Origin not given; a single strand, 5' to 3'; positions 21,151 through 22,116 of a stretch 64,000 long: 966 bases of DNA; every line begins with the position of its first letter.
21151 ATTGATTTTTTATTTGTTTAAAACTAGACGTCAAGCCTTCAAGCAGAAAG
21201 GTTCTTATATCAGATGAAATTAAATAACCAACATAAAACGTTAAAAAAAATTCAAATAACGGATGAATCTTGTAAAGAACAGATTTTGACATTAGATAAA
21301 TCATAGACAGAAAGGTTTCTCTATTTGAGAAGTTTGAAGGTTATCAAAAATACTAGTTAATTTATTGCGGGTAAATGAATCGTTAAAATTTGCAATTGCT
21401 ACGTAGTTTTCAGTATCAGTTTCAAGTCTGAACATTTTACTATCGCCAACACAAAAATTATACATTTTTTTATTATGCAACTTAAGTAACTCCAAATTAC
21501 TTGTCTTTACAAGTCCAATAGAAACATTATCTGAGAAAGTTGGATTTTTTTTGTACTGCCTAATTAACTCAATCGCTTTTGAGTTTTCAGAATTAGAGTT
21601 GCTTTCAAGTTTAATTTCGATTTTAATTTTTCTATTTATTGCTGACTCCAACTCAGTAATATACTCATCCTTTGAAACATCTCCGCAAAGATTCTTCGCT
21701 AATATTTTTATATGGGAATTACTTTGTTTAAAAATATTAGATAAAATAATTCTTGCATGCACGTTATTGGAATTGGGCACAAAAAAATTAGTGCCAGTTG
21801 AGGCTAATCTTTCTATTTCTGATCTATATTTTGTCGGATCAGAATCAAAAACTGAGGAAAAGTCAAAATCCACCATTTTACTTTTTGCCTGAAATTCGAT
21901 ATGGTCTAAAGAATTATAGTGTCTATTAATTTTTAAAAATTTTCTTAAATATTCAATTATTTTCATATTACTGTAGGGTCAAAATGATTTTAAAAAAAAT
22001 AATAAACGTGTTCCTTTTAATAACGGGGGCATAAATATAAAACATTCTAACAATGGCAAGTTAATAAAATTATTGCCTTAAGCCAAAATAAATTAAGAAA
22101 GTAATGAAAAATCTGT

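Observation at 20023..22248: A+T-rich, translationally coupled two-gene cassette (221-aa soluble + 425-aa multi-TM/coiled-coil protein) between core genes: candidate uncharacterised defence/abortive-infection-type module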

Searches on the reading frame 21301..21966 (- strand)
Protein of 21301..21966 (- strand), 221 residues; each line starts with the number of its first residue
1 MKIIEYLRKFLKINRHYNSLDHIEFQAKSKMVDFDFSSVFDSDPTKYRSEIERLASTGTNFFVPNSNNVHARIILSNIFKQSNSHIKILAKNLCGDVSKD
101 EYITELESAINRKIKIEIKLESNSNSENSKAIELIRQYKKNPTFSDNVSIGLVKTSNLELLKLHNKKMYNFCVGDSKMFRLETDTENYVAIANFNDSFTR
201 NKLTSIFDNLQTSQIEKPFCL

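Call 4: search_protein_families(library=padloc, proteins=[window:21301-21966:-], max_evalue=1)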
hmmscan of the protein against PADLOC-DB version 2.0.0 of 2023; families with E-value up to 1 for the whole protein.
window:21301-21966:- (221 aa): 0 families

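Call 6: search_protein_families(library=pfam, proteins=[window:21301-21966:-], max_evalue=1)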
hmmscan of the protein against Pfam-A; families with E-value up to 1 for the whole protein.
window:21301-21966:- (221 aa): 0 families

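Call 7: search_protein_families(library=ncbifam, proteins=[window:21301-21966:-], max_evalue=1)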
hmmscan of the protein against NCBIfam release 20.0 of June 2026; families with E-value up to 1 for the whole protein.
window:21301-21966:- (221 aa): 1 family
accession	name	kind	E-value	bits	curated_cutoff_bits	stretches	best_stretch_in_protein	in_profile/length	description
NF038319.1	DISARM_DrmC_I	equivalog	0.16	11.5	133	1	100-141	121-162/236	DISARM system phospholipase D-like protein DrmC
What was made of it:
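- Closest known: PLD-type nucleases of defence systems. Different: The scores are far below the cut-offs (11.5 bits against 133 for the window protein; call 7).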

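Call 8: search_protein_families(library=phrogs, proteins=[window:21301-21966:-], max_evalue=1)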
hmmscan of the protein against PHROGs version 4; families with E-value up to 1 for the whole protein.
window:21301-21966:- (221 aa): 0 families

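Call 9: find_homologous_proteins(query=window:21301-21966:-, max_evalue=0.01)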
Query window:21301-21966:- (221 aa): 1 proteins with E <= 0.01 among 113 candidates.
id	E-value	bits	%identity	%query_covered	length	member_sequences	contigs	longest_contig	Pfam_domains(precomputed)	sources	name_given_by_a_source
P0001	3.5e-131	453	100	98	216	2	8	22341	-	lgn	-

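Call 11: find_encoding_contigs(protein=P0001, flank=10000, max_places=10)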
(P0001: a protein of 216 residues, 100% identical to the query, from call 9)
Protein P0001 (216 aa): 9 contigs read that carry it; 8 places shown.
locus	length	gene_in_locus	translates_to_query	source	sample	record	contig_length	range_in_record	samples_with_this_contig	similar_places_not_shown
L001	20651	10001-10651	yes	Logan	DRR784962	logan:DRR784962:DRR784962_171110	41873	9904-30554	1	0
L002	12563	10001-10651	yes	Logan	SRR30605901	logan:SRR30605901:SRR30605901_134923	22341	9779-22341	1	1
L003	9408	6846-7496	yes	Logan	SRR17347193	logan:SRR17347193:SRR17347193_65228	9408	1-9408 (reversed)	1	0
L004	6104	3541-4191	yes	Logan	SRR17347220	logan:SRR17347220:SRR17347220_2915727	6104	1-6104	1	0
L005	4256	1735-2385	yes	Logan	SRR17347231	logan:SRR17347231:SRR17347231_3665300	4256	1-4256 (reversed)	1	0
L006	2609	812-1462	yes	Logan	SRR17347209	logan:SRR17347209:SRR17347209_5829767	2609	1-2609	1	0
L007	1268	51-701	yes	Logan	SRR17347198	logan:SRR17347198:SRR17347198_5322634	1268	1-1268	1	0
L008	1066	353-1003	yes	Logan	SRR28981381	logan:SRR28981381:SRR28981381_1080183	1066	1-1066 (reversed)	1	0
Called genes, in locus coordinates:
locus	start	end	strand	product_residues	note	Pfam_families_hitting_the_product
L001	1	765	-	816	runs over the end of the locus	PF13620:CarboxypepD_reg, PF13715:CarbopepD_reg_2, PF22904:NOMO1-like_2nd (faint), PF07715:Plug, PF00593:TonB_dep_Rec_b-barrel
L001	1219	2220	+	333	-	-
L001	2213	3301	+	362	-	PF03266:NTPase_1 (weak), PF12804:NTP_transf_3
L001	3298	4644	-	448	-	PF02812:ELFV_dehydrog_N, PF00208:ELFV_dehydrog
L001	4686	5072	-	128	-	PF19569:START_2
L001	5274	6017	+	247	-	PF06966:DUF1295, PF04191:PEMT, PF04140:ICMT (weak)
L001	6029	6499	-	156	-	PF13673:Acetyltransf_10, PF00583:Acetyltransf_1, PF13508:Acetyltransf_7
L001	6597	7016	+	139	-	-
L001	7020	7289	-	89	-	-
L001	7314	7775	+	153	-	-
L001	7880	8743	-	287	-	-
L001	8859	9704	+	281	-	PF00288:GHMP_kinases_N, PF08544:GHMP_kinases_C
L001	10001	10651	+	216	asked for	-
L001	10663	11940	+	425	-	-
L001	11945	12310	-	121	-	-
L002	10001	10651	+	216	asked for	-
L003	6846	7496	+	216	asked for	-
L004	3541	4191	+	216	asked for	-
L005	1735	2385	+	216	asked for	-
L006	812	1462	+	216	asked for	-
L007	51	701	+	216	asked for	-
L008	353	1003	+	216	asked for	-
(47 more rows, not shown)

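Call 18: search_solved_structures(query=window:21301-21966:-, max_evalue=10, show_alignments=3)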
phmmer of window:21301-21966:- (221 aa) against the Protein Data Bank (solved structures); distinct sequences matched with E-value up to 10: 11.
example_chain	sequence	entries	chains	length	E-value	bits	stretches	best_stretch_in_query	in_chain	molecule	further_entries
6zu5_SV0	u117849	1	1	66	0.39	13.7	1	53-106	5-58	eS21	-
1g65_G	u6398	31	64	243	0.55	13.3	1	18-74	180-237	Proteasome component C7-alpha | 20S PROTEASOME | SCL1 isoform 1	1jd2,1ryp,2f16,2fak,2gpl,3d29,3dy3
6ef1_A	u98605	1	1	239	0.56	13.2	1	18-74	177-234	Proteasome subunit alpha type-1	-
6fvt_a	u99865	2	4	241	0.57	13.2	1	18-74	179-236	Proteasome subunit alpha type-1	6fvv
6fvu_a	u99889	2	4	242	0.57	13.2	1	18-74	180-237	Proteasome subunit alpha type-1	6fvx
6fvw_a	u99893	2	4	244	0.58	13.2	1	18-74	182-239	Proteasome subunit alpha type-1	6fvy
10mt_A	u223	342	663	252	0.58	13.2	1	18-74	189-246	Proteasome subunit alpha type-1 | PROTEASOME COMPONENT C7-ALPHA | BJ4_G0020160.mRNA.1.CDS.1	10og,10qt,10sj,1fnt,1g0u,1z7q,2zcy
4eu2_A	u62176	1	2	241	0.6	13.1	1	18-74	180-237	Proteasome component C7-alpha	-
6ef0_A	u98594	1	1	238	0.68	13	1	18-74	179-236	Proteasome subunit alpha type-1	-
6ef2_A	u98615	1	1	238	0.8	12.7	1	18-74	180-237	Proteasome subunit alpha type-1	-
6v9t_AAA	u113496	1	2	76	1.5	11.9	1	15-78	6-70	Tudor domain-containing protein 3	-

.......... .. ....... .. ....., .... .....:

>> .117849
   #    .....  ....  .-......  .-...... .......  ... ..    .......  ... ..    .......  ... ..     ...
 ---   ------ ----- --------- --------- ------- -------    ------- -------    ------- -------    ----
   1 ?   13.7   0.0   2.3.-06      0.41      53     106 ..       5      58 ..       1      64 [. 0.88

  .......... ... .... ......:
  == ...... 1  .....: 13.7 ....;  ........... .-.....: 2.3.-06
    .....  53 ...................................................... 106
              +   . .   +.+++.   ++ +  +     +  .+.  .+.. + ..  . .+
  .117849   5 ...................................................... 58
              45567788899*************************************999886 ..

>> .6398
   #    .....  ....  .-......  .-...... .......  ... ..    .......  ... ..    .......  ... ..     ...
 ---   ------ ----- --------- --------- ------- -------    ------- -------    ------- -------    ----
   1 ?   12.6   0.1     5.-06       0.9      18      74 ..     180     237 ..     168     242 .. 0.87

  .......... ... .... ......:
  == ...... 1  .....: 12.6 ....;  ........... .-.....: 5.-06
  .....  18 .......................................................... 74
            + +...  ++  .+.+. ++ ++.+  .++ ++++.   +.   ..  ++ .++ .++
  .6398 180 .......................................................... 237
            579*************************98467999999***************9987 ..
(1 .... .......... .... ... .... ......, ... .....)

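Call 20: find_related_loci(query=window:21301-21966:-, collection=viral_contigs, flank=5000)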
Query window:21301-21966:- (221 aa) in viral_contigs; peptide patterns used: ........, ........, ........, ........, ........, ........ (x = any residue, [..] = any of these).
3 stretches matched a pattern, but none encodes a relative of the query by tblastn (E <= 1e-3).

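Call 26: predict_structure(protein=window:21301-21966:-)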
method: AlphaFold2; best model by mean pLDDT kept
length: 221 residues; sequences in the alignment: 1
mean_pLDDT: 38.5   pTM: 0.25
mean pLDDT of the five models: 38.5, 38.4, 33.1, 32.3, 31.9
residues with pLDDT >= 90: 0; 70-90: 0; 50-70: 28; < 50: 193
segments of 3 or more residues with pLDDT < 50: 1-156, 172-179, 192-201, 208-221
pLDDT, mean of each block of 10 residues (from residue 1): 31 27 28 33 38 37 30 31 33 31 37 36 37 42 37 40 55 46 57 48 48 44 45
secondary structure, 60 per line:
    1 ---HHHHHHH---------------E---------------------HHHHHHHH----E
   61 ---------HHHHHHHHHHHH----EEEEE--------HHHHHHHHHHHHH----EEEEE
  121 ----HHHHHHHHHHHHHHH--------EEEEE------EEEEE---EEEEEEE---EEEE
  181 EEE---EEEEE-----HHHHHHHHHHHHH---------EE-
elements in order: H4-10 H48-55 H70-81 E86-90 H99-111 E116-120 H125-139 E148-152 E159-163 E167-173 E177-183 E187-191 H197-209
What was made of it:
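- Tried and rejected: The single-sequence AlphaFold model was unusable (pLDDT 38; call 26).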

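Call 27: search_protein_representatives(protein=window:21301-21966:-)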
Query: 221 residues. Proteins with E-value up to 0.001 (for the whole library): 754; up to 1e-10: 158; up to 1e-30: 2. The best 150 are listed.
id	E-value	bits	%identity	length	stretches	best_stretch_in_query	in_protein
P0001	1.1e-131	452.9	100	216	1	1-216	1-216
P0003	4.6e-37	144.1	45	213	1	9-215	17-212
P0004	8.9e-27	110.5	39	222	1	42-216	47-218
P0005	9.8e-26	107.1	42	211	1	44-212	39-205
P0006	1.3e-25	106.8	44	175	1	46-215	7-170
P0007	2.8e-24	102.4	37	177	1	43-211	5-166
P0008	1.9e-20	89.9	41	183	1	45-210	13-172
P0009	2.2e-20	89.7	41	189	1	46-210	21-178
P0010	2.2e-20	89.6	34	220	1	24-213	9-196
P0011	3.1e-20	89.2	35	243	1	44-209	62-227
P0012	4.5e-20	88.7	36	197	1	45-215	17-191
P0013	1.4e-19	87.1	40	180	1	46-210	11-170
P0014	1.7e-19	86.7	38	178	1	47-214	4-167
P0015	2.8e-19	86.0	38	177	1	44-216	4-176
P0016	6.6e-19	84.9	35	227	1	27-212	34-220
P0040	3.3e-16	76.1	28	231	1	42-210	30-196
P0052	4.6e-15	72.3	38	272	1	50-211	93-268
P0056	6.0e-15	71.9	34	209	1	45-212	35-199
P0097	1.1e-12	64.6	33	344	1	40-210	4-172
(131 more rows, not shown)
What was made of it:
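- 21301..21966 (-): Gene A: a 221-aa cytoplasmic protein (216 aa in other strains). It belongs to an unnamed family that is a sister clade of Pfam DUF7931. 754 family representatives at E<=1e-3 (call 27).
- Tried and rejected: The exhaustive HMMER search overturned this for A (call 27).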

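Call 29: search_protein_families(library=pfam, alignment_id=A2, max_evalue=0.1)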
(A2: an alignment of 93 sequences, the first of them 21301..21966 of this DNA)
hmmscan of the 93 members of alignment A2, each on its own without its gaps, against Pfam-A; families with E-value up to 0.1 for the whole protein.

A. member 1, window:21301-21966:- (221 aa): 0 families

B. families by the number of members that match (of 93 scanned): 67 families (the first 25 are shown)
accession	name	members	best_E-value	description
PF25559.1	DUF7931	31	3.8e-08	Domain of unknown function (DUF7931)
PF13091.12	PLDc_2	9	0.00055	PLD-like domain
PF03031.24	NIF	3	0.0028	NLI interacting factor-like phosphatase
PF25661.1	PBCV_P4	2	0.024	Phycodnaviridae minor capsid protein P4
PF13012.11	MitMem_reg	1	0.00033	Maintenance of mitochondrial structure and function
PF07752.16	S-layer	1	0.0011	S-layer protein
PF21918.1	cas_Cpf1_2nd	1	0.0013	CRISPR-associated endonuclease Cpf1 REC2 domain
PF15941.10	FidL_like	1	0.0016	FidL-like putative membrane protein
PF02201.23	SWIB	1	0.0029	SWIB/MDM2 domain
PF00717.28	Peptidase_S24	1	0.0064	Peptidase S24-like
PF23860.1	Ribophorin_II_3rd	1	0.007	Ribophorin II third domain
PF20661.2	SutA-RBD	1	0.0085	SutA RNAP-binding domain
PF10213.14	MRP-S28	1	0.0094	Mitochondrial ribosomal subunit protein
PF11336.14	DUF3138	1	0.0098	Protein of unknown function (DUF3138)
PF05673.19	DUF815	1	0.01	Protein of unknown function (DUF815)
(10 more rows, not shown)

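Call 30: search_solved_structures(query=A2, max_evalue=10, show_alignments=3)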
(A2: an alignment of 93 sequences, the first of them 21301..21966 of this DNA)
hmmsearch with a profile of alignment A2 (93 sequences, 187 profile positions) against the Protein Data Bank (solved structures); distinct sequences matched with E-value up to 10: 12.
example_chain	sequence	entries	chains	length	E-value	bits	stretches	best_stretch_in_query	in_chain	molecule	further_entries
8e4y_A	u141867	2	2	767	0.026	17.3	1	52-135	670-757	Glycerol-3-phosphate acyltransferase 1, mitochondrial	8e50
8z3i_A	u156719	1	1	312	0.069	15.9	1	67-132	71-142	Protein glutaminase domain-containing protein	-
5nco_l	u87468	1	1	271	0.56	12.9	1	27-94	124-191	Signal recognition particle receptor FtsY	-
4c7o_B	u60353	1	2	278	0.59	12.9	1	27-94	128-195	SIGNAL RECOGNITION PARTICLE RECEPTOR FTSY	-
6fqd_A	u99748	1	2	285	0.61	12.8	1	27-94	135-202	Signal recognition particle receptor FtsY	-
1fts_A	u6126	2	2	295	0.66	12.7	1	27-94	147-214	FTSY | SIGNAL RECOGNITION PARTICLE RECEPTOR FTSY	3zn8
9n3g_A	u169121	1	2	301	0.68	12.7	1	27-94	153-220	Signal recognition particle receptor FtsY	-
2xxa_B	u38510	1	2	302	0.69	12.7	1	27-94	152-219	SRP RECEPTOR FTSY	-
6cqp_A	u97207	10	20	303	0.69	12.6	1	27-94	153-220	Signal recognition particle receptor FtsY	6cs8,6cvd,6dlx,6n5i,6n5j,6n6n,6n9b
2qy9_A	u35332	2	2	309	0.72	12.6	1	27-94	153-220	Cell division protein ftsY | Signal recognition particle-docking protein FtsY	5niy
7o9h_A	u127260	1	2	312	0.73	12.6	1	27-94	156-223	Signal recognition particle receptor FtsY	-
6q1f_5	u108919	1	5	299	1.7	11.4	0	36-89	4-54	Triplex capsid protein 1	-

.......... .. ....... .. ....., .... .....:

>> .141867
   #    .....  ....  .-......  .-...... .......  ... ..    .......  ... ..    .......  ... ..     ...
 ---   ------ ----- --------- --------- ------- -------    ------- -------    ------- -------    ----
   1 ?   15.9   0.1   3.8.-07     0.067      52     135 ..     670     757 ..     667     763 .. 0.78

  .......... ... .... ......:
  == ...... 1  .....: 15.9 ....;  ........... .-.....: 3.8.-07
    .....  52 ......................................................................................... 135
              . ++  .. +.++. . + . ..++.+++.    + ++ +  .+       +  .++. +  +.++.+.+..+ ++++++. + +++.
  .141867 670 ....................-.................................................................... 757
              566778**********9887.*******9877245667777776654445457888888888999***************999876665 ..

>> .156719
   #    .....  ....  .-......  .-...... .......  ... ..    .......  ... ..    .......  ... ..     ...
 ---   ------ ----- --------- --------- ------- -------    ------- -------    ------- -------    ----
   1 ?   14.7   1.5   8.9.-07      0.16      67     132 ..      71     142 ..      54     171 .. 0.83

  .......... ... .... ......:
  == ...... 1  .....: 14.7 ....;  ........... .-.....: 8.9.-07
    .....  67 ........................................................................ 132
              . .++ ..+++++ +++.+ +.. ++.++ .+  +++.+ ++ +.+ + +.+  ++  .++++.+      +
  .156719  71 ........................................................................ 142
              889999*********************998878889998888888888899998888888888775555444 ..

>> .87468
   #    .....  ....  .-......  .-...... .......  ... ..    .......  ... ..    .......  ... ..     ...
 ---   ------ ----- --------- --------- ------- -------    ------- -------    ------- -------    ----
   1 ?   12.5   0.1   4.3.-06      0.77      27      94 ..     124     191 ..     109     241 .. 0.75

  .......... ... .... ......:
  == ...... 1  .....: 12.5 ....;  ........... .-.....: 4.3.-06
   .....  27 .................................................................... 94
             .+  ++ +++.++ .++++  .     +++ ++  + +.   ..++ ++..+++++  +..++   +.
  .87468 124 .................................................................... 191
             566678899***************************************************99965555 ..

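Call 31: search_protein_families(library=padloc, alignment_id=A2, max_evalue=0.1)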
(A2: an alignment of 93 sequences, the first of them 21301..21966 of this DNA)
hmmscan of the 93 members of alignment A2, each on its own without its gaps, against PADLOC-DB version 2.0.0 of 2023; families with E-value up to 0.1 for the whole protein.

A. member 1, window:21301-21966:- (221 aa): 0 families

B. families by the number of members that match (of 93 scanned): 28 families (the first 25 are shown)
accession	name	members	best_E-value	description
PDLC02614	DrmC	8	0.00012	DrmC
PDLC03924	MkoC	5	0.00011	-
PDLC02612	DrmC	3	0.011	DrmC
PDLC02591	DrmC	2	0.00067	DrmC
PDLC02585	DrmC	2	0.004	DrmC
PDLC02588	DrmC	2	0.011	DrmC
PDLC01380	Csn2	1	0.0002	CAS-II-A; acquisition_associated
PDLC00335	PtuB1|PtuB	1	0.0013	Unknown function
PDLC04432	PDC-M12B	1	0.0014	-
PDLC04395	PDC-M07B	1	0.0023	-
PDLC01582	Cas8b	1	0.0032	CAS-I-B; effector_LS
PDLC04414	PDC-M10B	1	0.0035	-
PDLC00554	JetC2|JetC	1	0.0042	DUF3584 domain; MukB-like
PDLC00816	Cyclase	1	0.0044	oligonucleotide-cyclase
PDLC02705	PbeA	1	0.005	PbeA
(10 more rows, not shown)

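Call 32: find_homologous_proteins(query=A2, max_evalue=0.001)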
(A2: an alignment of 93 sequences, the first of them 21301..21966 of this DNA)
Query A2 (93 sequences) (221 aa, profile of the alignment): 7 proteins with E <= 0.001 among 2244 candidates.
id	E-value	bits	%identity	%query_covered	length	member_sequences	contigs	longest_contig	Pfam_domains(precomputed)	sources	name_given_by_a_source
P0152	2.4e-56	208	40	79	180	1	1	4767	-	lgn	-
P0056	3.0e-55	205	31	76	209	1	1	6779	PF25559.2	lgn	-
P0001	5.1e-51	191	100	98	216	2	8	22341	-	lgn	-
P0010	1.1e-49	186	33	87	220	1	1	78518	-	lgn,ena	-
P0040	3.1e-48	182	28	76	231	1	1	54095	-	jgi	-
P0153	2.1e-47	179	29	68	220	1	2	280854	-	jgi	jgi:hypothetical protein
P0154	1.3e-41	160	27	68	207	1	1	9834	-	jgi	jgi:hypothetical protein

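Call 33: find_encoding_contigs(protein=P0010, flank=6000, max_places=3)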
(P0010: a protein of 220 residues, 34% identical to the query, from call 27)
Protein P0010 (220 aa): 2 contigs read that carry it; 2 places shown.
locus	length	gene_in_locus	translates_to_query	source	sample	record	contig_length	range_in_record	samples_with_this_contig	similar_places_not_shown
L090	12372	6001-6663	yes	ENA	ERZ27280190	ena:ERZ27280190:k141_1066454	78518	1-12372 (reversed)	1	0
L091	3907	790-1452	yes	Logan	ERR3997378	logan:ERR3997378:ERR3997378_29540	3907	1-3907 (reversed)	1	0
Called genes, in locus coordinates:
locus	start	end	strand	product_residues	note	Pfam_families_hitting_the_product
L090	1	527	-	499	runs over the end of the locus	PF00239:Resolvase, PF07508:Recombinase (weak), PF13408:Zn_ribbon_recom (weak)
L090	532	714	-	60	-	-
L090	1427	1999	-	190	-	-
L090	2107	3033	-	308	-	-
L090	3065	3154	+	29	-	-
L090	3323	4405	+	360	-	-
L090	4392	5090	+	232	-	-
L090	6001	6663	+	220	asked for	-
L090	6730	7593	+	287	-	-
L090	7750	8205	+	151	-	-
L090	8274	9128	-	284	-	-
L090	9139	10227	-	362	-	PF08401:ArdcN (weak)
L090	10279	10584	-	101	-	-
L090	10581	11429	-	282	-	PF03432:Relaxase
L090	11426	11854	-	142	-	-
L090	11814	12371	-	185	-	?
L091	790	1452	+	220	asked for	-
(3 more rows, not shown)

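Call 34: find_encoding_contigs(protein=P0040, flank=6000, max_places=3)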
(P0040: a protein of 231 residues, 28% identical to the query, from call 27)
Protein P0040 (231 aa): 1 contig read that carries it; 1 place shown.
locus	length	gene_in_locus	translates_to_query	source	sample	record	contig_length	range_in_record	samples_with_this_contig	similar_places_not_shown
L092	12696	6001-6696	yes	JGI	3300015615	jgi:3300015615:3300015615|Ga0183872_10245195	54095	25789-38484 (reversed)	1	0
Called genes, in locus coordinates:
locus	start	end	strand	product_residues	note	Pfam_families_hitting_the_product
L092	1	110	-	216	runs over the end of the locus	-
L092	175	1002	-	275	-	-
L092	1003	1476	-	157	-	-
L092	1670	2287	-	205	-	-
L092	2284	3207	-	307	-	PF00892:EamA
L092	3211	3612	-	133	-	PF02675:AdoMet_dc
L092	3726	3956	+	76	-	PF13560:HTH_31 (weak), PF12844:HTH_19, PF01381:HTH_3, PF13443:HTH_26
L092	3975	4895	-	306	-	PF04326:SLFN_AlbA_2 (weak)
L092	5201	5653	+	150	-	-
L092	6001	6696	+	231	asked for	-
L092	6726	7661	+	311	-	-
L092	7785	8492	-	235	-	-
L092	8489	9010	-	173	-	-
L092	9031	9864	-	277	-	PF03432:Relaxase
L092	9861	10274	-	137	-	-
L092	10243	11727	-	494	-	PF02534:T4SS-DNA_transf, PF10412:TrwB_AAD_bind, PF12696:TraG-D_C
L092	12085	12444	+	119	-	-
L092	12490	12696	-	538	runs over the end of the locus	-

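Call 35: find_encoding_contigs(protein=P0153, flank=6000, max_places=3)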
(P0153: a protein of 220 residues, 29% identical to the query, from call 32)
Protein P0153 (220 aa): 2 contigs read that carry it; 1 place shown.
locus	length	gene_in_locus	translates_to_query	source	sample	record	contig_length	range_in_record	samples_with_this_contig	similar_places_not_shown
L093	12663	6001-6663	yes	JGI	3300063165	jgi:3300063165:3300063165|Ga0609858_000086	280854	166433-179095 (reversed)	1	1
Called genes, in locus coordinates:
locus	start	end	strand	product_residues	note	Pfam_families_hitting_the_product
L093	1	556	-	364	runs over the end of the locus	-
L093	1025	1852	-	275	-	-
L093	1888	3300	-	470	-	PF03432:Relaxase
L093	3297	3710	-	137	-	-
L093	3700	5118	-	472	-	PF02534:T4SS-DNA_transf, PF10412:TrwB_AAD_bind, PF12696:TraG-D_C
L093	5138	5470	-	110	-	-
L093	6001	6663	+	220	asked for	-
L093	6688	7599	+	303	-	-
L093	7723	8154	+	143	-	-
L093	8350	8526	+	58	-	-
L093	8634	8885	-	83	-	-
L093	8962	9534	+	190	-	PF07603:Lcl_C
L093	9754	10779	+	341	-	PF13365:Trypsin_2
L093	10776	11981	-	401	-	PF10412:TrwB_AAD_bind (faint)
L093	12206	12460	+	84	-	-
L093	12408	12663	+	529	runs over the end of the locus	PF00239:Resolvase, PF07508:Recombinase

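Call 36: find_encoding_contigs(protein=P0154, flank=6000, max_places=3)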
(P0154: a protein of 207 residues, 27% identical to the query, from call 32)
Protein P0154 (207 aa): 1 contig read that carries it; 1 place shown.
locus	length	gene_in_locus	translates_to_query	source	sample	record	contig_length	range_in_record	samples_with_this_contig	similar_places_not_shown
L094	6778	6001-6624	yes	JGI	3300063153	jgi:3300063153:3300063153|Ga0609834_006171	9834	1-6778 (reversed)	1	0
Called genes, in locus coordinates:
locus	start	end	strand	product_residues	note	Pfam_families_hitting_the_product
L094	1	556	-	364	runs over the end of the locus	-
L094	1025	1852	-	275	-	-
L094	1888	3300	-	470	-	PF03432:Relaxase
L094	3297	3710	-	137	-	-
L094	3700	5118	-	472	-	PF02534:T4SS-DNA_transf, PF10412:TrwB_AAD_bind, PF12696:TraG-D_C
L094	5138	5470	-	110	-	-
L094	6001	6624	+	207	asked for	-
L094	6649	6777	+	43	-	?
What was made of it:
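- Four loci place the pair directly beside relaxase and coupling-protein genes (calls 33-36).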

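Call 37: find_encoding_contigs(protein=P0056, flank=6000, max_places=3)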
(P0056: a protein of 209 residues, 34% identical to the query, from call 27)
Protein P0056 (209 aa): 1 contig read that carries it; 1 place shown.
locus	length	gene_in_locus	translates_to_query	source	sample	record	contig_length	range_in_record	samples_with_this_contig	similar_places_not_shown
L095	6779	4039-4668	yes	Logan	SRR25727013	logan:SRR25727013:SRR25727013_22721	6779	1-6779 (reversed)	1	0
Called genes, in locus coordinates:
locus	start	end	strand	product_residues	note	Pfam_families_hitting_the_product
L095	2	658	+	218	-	?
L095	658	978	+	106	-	-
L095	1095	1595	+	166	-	-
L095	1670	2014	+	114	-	-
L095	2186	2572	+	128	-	-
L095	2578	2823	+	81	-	-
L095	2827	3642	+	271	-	PF08291:Peptidase_M15_3 (weak)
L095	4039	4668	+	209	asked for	PF25559:DUF7931 (weak)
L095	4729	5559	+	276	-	-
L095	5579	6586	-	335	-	PF13576:Pentapeptide_3 (weak), PF13599:Pentapeptide_4, PF00805:Pentapeptide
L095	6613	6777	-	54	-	?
